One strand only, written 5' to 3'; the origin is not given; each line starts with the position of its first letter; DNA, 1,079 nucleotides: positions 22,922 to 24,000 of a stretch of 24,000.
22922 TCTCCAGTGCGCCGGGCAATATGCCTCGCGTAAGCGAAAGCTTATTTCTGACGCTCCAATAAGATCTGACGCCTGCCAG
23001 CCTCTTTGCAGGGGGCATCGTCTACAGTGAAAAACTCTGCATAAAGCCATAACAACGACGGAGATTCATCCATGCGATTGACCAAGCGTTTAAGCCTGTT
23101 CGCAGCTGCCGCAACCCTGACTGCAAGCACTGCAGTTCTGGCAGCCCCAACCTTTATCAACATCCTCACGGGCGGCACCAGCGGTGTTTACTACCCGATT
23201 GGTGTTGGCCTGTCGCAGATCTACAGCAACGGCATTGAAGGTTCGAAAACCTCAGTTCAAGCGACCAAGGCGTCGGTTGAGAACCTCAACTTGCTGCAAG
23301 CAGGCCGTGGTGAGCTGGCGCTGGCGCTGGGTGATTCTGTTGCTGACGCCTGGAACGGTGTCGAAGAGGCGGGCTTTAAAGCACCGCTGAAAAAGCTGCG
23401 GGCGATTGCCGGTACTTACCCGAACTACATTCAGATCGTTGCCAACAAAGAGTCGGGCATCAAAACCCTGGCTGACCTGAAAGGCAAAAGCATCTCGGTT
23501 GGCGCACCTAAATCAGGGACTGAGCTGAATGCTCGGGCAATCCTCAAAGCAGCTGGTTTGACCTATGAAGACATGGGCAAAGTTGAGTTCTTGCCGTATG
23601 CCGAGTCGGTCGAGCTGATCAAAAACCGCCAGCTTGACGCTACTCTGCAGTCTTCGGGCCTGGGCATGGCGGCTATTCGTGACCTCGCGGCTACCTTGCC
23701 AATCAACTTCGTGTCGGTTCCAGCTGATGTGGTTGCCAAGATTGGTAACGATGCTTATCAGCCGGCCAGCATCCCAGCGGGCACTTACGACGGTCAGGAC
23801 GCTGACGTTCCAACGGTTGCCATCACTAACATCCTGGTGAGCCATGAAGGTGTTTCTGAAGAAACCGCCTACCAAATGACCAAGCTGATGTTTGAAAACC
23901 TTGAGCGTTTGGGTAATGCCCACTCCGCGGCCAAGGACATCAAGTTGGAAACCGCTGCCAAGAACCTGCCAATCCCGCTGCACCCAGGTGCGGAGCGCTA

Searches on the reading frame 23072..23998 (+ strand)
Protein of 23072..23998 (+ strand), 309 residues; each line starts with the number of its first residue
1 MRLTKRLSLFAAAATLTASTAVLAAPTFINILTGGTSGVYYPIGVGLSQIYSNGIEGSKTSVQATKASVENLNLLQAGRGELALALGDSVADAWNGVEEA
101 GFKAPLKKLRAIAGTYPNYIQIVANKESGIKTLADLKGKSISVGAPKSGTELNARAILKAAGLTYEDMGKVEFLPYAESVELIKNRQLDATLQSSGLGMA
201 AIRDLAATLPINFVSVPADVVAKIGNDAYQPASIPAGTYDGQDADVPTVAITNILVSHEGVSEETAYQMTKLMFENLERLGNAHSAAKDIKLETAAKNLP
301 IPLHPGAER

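Call 67: search_protein_families(library=pfam, proteins=[window:23072-23998:+], max_evalue=0.001)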
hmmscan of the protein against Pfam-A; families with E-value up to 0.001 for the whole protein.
window:23072-23998:+ (309 aa): 3 families
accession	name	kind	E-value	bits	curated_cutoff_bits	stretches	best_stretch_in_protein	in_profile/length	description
PF16868.10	NMT1_3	-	4.1e-96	322.4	27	1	31-309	1-283/289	NMT1-like family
PF12974.12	Phosphonate-bd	-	6.6e-10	39.2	27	1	91-190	59-159/242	ABC transporter, phosphonate, periplasmic substrate-binding protein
PF09084.16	NMT1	-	1.5e-06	28.7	20.5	1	106-192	63-145/216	NMT1/THI5 like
